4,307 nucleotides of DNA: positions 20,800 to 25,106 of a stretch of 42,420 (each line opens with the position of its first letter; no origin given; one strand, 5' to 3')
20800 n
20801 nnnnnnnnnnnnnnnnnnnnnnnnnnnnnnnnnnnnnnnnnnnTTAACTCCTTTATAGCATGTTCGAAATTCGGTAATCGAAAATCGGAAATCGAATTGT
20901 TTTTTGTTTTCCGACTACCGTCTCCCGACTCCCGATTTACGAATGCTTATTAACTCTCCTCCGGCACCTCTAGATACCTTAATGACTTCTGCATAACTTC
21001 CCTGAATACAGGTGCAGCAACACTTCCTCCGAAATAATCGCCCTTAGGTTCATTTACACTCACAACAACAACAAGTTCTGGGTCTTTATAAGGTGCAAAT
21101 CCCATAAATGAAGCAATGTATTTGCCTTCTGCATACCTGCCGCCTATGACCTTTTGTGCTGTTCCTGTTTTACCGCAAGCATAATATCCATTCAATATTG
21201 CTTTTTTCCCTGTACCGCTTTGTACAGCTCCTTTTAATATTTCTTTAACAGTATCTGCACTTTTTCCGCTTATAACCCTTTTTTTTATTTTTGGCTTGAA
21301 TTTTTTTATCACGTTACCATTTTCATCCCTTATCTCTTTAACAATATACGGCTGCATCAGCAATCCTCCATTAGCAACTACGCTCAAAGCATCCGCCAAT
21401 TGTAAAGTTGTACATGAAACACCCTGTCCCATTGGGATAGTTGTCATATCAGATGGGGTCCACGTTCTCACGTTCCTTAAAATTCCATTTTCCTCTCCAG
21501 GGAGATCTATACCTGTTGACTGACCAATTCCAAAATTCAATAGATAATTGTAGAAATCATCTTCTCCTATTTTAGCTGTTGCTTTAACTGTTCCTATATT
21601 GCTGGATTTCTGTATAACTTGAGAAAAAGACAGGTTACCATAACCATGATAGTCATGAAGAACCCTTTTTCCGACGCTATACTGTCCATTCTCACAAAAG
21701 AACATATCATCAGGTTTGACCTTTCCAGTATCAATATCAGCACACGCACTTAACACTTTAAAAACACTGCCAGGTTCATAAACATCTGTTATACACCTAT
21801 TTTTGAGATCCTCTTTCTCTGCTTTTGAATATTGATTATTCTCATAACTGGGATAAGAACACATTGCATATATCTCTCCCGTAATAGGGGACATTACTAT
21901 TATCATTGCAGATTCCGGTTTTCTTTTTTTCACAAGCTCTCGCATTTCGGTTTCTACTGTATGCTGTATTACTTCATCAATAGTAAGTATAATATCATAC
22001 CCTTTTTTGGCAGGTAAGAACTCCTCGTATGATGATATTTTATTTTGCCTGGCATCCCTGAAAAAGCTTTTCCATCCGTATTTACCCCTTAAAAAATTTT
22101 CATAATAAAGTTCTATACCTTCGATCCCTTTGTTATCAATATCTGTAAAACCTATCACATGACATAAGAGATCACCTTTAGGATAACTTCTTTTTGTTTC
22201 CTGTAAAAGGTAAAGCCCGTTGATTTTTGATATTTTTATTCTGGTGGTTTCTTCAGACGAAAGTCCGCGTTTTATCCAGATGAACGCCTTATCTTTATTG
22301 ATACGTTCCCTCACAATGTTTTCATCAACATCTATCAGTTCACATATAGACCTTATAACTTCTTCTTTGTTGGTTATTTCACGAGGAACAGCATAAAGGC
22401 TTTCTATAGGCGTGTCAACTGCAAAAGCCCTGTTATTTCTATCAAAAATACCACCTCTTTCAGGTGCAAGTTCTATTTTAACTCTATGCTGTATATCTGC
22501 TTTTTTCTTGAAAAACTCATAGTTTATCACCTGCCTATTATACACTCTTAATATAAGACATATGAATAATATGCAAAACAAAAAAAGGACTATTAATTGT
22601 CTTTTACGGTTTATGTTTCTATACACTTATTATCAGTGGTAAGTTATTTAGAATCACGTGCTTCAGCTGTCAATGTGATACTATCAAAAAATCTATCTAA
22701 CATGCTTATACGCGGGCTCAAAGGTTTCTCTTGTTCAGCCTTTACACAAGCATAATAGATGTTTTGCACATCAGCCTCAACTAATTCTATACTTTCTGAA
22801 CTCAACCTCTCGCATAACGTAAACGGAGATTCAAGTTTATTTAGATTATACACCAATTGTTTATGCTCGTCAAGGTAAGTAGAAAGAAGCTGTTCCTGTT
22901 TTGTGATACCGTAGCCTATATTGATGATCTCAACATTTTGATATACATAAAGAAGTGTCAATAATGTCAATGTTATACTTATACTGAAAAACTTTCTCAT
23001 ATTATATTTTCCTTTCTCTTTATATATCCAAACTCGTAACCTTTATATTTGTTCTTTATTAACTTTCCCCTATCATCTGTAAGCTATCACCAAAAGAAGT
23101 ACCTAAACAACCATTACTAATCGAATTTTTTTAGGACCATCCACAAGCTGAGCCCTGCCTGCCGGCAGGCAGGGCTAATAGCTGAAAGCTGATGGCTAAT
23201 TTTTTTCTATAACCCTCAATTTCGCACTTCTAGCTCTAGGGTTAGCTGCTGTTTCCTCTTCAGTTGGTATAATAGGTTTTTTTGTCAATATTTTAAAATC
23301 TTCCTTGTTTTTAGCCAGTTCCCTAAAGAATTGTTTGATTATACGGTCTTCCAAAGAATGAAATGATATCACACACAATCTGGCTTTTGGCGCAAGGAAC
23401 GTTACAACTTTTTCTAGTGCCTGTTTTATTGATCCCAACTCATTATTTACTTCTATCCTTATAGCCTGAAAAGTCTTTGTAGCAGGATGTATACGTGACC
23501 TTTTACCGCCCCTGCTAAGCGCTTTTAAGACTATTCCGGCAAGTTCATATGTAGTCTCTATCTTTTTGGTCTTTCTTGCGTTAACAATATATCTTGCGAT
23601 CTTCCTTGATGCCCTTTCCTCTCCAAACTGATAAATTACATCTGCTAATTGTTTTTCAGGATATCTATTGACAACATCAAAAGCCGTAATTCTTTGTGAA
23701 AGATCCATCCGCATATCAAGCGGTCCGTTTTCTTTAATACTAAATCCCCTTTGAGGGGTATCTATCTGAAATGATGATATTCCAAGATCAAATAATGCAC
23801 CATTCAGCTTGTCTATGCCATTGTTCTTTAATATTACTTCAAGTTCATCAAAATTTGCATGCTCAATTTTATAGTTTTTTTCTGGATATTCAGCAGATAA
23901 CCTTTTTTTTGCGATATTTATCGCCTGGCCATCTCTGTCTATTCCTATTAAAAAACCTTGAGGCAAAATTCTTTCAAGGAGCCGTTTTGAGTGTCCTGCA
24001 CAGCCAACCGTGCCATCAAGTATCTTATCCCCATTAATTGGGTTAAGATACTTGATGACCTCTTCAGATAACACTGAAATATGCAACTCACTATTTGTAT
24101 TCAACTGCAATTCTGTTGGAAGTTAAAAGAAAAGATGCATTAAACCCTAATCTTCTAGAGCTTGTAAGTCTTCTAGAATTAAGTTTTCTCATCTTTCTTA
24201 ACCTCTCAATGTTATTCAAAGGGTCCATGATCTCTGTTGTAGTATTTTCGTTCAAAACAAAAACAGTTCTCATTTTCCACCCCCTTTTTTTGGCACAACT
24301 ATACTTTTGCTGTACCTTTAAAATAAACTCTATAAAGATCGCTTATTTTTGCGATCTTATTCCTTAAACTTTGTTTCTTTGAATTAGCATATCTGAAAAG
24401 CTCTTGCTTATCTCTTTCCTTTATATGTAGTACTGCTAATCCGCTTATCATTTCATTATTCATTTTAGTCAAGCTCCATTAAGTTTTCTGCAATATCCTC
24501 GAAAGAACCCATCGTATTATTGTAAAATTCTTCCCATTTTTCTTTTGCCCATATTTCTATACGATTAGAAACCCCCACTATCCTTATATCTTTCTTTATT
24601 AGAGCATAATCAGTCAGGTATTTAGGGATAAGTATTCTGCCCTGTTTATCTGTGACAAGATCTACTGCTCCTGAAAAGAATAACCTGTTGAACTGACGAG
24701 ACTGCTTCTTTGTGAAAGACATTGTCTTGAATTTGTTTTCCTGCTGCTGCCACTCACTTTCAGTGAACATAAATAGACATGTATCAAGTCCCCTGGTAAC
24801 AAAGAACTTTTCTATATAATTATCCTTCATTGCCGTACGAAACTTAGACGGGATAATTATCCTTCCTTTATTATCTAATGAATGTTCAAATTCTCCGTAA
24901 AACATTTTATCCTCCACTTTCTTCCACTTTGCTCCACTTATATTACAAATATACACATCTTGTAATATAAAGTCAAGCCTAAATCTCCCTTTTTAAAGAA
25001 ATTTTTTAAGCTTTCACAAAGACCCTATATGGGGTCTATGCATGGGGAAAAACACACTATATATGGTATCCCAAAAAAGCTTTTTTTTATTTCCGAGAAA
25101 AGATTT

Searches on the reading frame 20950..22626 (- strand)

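Call 8: search_protein_families(library=ncbifam, proteins=[window:20950-22626:-], max_evalue=0.00001)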
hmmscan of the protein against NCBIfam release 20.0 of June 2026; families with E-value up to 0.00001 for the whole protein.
window:20950-22626:- (558 aa): 23 families
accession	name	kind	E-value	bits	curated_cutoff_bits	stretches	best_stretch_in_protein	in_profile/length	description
TIGR02214.1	spoVD_pbp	equivalog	1.4e-160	535.7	688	1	10-555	2-561/636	stage V sporulation protein D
NF053573.1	PBP2_PenA_Neis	exception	1.1e-124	417.2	1105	1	8-554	26-566/572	peptidoglycan D,D-transpeptidase PBP2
TIGR03423.1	pbp2_mrdA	equivalog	7.3e-106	355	455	1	9-549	2-591/593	penicillin-binding protein 2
NF011685.0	PRK15105.1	subfamily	1.8e-86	291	737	1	18-554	30-563/588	peptidoglycan glycosyltransferase FtsI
NF038271.1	strep_PBP2X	exception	4.1e-54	184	1050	1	8-544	25-612/750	penicillin-binding protein PBP2X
NF008061.0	PRK10795.1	equivalog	9.8e-43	146.6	962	1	8-525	20-593/634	peptidoglycan DD-transpeptidase MrdA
TIGR02074.1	PBP_1a_fam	subfamily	9.4e-38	130.3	508.75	1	198-549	211-533/535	PBP1A family penicillin-binding protein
NF038278.1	strep_PBP2B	exception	8e-36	123.7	975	2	164-523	260-651/678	penicillin-binding protein PBP2B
NF051842.1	PBP4_5_Efaec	equivalog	6e-31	107.5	700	1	49-491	156-614/668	penicillin-binding protein PBP4(5)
NF051885.1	tranpepglycosPbpC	equivalog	2.7e-21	75.8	900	1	212-546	294-591/632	multimodular transpeptidase-transglycosylase PbpC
NF000237.1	MECA_PBP2A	equivalog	8.6e-18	63.9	750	1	49-525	142-634/668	PBP2a family beta-lactam-resistant peptidoglycan transpeptidase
NF038276.1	strep_PBP2A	exception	1.1e-16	60.3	1100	1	394-504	484-593/716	penicillin-binding protein PBP2A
NF038274.1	strep_PBP1B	exception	5.4e-14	51.5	1225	1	208-473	343-586/745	penicillin-binding protein PBP1B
NF033378.1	MECD_PBP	exception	5.4e-14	51.4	1450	1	52-546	148-663/678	PBP2a family beta-lactam-resistant peptidoglycan transpeptidase MecD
NF000406.1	MECB_PBP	exception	5.8e-14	51.4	1450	1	56-546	149-660/674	PBP2a family beta-lactam-resistant peptidoglycan transpeptidase MecB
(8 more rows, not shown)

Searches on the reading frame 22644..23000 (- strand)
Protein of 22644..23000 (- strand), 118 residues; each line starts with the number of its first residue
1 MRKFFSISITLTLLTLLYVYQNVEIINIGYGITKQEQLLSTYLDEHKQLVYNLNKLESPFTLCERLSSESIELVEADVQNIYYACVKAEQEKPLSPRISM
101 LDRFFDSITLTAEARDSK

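Call 8: search_protein_families(library=ncbifam, proteins=[window:22644-23000:-], max_evalue=0.00001)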
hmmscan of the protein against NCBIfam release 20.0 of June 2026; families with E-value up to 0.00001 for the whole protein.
window:22644-23000:- (118 aa): 0 families

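Call 31: search_protein_families(library=pfam, proteins=[window:22644-23000:-], max_evalue=0.001)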
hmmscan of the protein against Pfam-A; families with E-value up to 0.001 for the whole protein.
window:22644-23000:- (118 aa): 0 families

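Call 70: find_encoding_contigs(protein=window:22644-23000:-, flank=3000, max_places=10)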
Protein window:22644-23000:- (118 aa): 2 contigs read that carry it; 2 places shown.
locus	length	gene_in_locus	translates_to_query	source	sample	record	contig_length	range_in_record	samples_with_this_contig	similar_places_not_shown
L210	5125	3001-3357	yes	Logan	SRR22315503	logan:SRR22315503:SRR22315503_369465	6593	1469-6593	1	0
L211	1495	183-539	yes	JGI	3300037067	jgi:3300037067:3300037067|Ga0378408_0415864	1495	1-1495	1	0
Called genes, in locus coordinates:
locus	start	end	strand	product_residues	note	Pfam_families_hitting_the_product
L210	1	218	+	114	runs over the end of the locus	-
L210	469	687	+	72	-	PF13443:HTH_26 (weak), PF13413:HTH_25 (weak)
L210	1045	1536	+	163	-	PF02381:MraZ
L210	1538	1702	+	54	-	-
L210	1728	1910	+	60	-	-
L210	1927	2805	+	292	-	PF01795:Methyltransf_5, PF13847:Methyltransf_31 (faint)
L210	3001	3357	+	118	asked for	-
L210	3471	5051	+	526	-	PF03717:PBP_dimer, PF00905:Transpeptidase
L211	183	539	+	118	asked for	-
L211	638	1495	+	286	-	?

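Call 85: find_homologous_proteins(query=window:22644-23000:-, max_evalue=0.00001)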
Query window:22644-23000:- (118 aa): 4 proteins with E <= 0.00001 among 6 candidates.
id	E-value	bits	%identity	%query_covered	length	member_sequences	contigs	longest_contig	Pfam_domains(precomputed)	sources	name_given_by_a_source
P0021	1.1e-68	246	100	100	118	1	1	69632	-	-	-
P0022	4.9e-55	202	81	100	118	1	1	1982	-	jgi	jgi:hypothetical protein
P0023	3.7e-43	164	68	98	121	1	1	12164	-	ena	-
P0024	4.2e-28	116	61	78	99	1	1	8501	-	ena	-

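Call 86: find_encoding_contigs(protein=P0023, flank=10000, max_places=3)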
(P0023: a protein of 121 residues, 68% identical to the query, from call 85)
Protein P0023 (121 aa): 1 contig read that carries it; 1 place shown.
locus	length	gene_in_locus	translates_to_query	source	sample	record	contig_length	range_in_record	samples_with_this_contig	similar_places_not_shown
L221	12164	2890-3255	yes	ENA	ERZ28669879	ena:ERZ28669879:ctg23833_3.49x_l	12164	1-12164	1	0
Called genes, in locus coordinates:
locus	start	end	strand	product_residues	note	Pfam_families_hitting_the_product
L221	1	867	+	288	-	?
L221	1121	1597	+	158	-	PF02381:MraZ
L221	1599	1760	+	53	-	-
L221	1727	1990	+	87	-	-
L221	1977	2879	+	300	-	PF01135:PCMT (faint), PF01795:Methyltransf_5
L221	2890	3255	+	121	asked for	-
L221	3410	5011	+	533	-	PF03717:PBP_dimer, PF00905:Transpeptidase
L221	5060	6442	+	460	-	PF01225:Mur_ligase (weak), PF08245:Mur_ligase_M, PF02875:Mur_ligase_C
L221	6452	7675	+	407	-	PF01225:Mur_ligase, PF08245:Mur_ligase_M, PF02875:Mur_ligase_C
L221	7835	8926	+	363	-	PF10555:MraY_sig1 (weak), PF00953:Glycos_transf_4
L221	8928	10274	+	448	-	PF21377:MurD_N (faint), PF21799:MurD-like_N, PF08245:Mur_ligase_M, PF02875:Mur_ligase_C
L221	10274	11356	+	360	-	PF01098:FTSW_RODA_SPOVE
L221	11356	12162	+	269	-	?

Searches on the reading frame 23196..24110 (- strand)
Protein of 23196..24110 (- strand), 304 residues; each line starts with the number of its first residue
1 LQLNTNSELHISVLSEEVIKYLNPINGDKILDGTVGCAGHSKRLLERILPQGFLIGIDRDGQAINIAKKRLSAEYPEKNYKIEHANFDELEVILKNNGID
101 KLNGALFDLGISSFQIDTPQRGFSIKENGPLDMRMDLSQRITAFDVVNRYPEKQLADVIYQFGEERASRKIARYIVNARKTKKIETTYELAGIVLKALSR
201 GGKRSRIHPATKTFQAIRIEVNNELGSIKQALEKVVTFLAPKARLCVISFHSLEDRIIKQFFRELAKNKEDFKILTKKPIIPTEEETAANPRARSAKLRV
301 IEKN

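Call 8: search_protein_families(library=ncbifam, proteins=[window:23196-24110:-], max_evalue=0.00001)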
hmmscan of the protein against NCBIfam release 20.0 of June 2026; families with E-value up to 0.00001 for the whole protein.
window:23196-24110:- (304 aa): 3 families
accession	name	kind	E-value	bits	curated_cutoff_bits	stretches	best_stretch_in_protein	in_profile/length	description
TIGR00006.1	TIGR00006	equivalog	5.5e-106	354.5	154.3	1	6-304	3-310/310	16S rRNA (cytosine(1402)-N(4))-methyltransferase RsmH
NF001244.0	PRK00216.1-5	equivalog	9e-07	28.4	216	0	16-100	38-120/236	bifunctional demethylmenaquinone methyltransferase/2-methoxy-6-polyprenyl-1,4-benzoquinol methylase UbiE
NF053511.1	tRNA_U34_MnmM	equivalog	9.6e-06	25.3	135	0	26-110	17-97/183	tRNA 5-(aminomethyl)-2-thiouridylate-methyltransferase MnmM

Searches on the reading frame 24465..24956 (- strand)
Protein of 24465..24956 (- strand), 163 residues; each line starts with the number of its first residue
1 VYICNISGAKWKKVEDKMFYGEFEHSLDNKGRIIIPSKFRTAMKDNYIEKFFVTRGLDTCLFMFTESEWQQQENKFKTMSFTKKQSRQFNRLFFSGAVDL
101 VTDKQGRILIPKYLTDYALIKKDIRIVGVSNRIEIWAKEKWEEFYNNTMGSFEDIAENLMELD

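Call 8: search_protein_families(library=ncbifam, proteins=[window:24465-24956:-], max_evalue=0.00001)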
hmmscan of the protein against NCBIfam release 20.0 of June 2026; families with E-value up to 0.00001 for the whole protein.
window:24465-24956:- (163 aa): 6 families
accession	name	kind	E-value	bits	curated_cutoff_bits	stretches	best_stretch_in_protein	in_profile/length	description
TIGR00242.1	TIGR00242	equivalog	6.4e-42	142.9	98.35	1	18-162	1-142/144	division/cell wall cluster transcriptional repressor MraZ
NF001482.0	PRK00326.3-4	equivalog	7.9e-31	106.9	168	1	18-162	1-158/160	division/cell wall cluster transcriptional repressor MraZ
NF001476.0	PRK00326.2-2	equivalog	1.6e-23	83.1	162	1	17-147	3-141/163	division/cell wall cluster transcriptional repressor MraZ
NF001483.0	PRK00326.3-5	equivalog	1.9e-22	80.2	239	1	19-161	3-146/155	division/cell wall cluster transcriptional repressor MraZ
NF001477.0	PRK00326.2-4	equivalog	3.2e-18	66.1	162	1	18-143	3-129/155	division/cell wall cluster transcriptional repressor MraZ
NF001475.0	PRK00326.2-1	equivalog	1.9e-10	40.9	257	1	18-148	3-134/149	division/cell wall cluster transcriptional repressor MraZ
